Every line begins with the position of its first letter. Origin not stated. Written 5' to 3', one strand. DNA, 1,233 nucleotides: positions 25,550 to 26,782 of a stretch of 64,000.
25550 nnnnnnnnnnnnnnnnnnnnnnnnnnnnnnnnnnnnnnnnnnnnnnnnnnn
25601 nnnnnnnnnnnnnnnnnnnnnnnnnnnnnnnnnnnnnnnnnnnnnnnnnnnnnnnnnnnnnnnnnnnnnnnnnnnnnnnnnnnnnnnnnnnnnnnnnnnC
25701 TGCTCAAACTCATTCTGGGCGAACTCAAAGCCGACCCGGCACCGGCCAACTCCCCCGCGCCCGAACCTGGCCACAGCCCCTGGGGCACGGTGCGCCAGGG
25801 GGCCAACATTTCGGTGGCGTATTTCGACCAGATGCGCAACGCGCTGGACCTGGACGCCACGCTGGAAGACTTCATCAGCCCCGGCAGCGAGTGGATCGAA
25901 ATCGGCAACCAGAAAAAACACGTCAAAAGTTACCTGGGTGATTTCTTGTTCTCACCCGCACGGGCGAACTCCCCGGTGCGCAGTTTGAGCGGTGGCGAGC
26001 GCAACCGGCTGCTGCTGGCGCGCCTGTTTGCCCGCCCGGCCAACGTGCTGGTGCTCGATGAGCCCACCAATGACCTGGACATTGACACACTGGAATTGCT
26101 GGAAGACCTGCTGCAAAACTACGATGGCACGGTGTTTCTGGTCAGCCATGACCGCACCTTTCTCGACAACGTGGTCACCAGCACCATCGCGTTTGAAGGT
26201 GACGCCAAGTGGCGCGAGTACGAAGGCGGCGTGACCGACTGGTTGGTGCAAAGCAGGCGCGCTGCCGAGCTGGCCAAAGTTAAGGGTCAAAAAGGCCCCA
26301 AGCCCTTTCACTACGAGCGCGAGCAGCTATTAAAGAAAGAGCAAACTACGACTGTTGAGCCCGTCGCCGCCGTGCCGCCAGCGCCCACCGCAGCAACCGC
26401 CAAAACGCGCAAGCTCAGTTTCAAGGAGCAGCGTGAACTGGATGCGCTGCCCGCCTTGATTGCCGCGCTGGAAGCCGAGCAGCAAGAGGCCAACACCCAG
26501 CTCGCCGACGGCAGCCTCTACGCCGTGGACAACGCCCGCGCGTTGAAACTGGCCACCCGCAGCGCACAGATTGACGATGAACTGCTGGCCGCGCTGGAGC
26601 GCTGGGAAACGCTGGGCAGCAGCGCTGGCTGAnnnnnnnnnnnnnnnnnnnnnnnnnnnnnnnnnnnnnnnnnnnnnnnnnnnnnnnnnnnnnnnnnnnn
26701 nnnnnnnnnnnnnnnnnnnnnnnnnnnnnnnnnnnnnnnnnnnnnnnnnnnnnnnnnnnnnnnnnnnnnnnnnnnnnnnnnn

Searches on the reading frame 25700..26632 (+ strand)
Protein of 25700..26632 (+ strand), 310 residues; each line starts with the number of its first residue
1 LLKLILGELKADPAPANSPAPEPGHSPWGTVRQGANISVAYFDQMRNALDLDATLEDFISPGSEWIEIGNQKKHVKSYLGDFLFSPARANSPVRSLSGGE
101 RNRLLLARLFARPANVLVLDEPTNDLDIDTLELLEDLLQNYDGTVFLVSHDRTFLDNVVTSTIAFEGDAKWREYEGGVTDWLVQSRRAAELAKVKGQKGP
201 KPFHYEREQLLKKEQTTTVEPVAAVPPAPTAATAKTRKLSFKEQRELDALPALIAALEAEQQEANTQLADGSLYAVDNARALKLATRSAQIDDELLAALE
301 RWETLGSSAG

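Call 55: search_solved_structures(query=window:25700-26632:+, show_alignments=3, max_evalue=1e-10)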
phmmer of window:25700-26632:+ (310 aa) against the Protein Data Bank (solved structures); distinct sequences matched with E-value up to 1e-10: 32.
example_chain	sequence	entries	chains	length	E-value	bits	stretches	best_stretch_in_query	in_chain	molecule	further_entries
9nlj_U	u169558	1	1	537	1.7e-68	234.1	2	28-184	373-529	Uup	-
7msc_x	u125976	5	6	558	3.8e-51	177.1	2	29-177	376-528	Energy-dependent translational throttle protein EttA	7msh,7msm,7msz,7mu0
4fin_A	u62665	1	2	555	1.2e-50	175.4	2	28-188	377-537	EttA (YjjK) ABCF family protein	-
3j5s_D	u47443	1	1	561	1.3e-50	175.4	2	28-188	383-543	Energy-dependent translational throttle A (EttA)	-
9nl5_E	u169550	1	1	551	8.4e-50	172.7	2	28-187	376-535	EttA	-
9nlb_E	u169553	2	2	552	8.5e-50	172.7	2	28-187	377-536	Energy-dependent translational throttle protein EttA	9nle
9njf_Y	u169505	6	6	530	2.2e-39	138.5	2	28-181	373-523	Probable ATP-binding protein YbiT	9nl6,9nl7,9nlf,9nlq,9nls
9nlh_H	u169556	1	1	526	2e-35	125.5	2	74-193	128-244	YheS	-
9vvi_W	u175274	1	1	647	4.4e-35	124.4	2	74-193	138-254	Probable ATP-binding protein YheS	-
7nhn_0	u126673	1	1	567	2.3e-34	122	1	37-167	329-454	Lmo0919 protein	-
7nhl_0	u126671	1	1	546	2.3e-33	118.7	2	35-166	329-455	Lincosamide-streptogramin A resistance protein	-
6ha8_V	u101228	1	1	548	3.2e-32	115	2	38-168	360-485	Nucleotide-binding protein ExpZ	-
5zxd_A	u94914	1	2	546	3.2e-30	108.4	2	77-180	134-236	ATP-binding cassette sub-family F member 1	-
5zlu_EE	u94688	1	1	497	5.9e-29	104.3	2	94-189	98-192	Macrolide efflux protein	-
7b7d_EF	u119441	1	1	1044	2.5e-28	102.2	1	70-188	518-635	Elongation factor 3A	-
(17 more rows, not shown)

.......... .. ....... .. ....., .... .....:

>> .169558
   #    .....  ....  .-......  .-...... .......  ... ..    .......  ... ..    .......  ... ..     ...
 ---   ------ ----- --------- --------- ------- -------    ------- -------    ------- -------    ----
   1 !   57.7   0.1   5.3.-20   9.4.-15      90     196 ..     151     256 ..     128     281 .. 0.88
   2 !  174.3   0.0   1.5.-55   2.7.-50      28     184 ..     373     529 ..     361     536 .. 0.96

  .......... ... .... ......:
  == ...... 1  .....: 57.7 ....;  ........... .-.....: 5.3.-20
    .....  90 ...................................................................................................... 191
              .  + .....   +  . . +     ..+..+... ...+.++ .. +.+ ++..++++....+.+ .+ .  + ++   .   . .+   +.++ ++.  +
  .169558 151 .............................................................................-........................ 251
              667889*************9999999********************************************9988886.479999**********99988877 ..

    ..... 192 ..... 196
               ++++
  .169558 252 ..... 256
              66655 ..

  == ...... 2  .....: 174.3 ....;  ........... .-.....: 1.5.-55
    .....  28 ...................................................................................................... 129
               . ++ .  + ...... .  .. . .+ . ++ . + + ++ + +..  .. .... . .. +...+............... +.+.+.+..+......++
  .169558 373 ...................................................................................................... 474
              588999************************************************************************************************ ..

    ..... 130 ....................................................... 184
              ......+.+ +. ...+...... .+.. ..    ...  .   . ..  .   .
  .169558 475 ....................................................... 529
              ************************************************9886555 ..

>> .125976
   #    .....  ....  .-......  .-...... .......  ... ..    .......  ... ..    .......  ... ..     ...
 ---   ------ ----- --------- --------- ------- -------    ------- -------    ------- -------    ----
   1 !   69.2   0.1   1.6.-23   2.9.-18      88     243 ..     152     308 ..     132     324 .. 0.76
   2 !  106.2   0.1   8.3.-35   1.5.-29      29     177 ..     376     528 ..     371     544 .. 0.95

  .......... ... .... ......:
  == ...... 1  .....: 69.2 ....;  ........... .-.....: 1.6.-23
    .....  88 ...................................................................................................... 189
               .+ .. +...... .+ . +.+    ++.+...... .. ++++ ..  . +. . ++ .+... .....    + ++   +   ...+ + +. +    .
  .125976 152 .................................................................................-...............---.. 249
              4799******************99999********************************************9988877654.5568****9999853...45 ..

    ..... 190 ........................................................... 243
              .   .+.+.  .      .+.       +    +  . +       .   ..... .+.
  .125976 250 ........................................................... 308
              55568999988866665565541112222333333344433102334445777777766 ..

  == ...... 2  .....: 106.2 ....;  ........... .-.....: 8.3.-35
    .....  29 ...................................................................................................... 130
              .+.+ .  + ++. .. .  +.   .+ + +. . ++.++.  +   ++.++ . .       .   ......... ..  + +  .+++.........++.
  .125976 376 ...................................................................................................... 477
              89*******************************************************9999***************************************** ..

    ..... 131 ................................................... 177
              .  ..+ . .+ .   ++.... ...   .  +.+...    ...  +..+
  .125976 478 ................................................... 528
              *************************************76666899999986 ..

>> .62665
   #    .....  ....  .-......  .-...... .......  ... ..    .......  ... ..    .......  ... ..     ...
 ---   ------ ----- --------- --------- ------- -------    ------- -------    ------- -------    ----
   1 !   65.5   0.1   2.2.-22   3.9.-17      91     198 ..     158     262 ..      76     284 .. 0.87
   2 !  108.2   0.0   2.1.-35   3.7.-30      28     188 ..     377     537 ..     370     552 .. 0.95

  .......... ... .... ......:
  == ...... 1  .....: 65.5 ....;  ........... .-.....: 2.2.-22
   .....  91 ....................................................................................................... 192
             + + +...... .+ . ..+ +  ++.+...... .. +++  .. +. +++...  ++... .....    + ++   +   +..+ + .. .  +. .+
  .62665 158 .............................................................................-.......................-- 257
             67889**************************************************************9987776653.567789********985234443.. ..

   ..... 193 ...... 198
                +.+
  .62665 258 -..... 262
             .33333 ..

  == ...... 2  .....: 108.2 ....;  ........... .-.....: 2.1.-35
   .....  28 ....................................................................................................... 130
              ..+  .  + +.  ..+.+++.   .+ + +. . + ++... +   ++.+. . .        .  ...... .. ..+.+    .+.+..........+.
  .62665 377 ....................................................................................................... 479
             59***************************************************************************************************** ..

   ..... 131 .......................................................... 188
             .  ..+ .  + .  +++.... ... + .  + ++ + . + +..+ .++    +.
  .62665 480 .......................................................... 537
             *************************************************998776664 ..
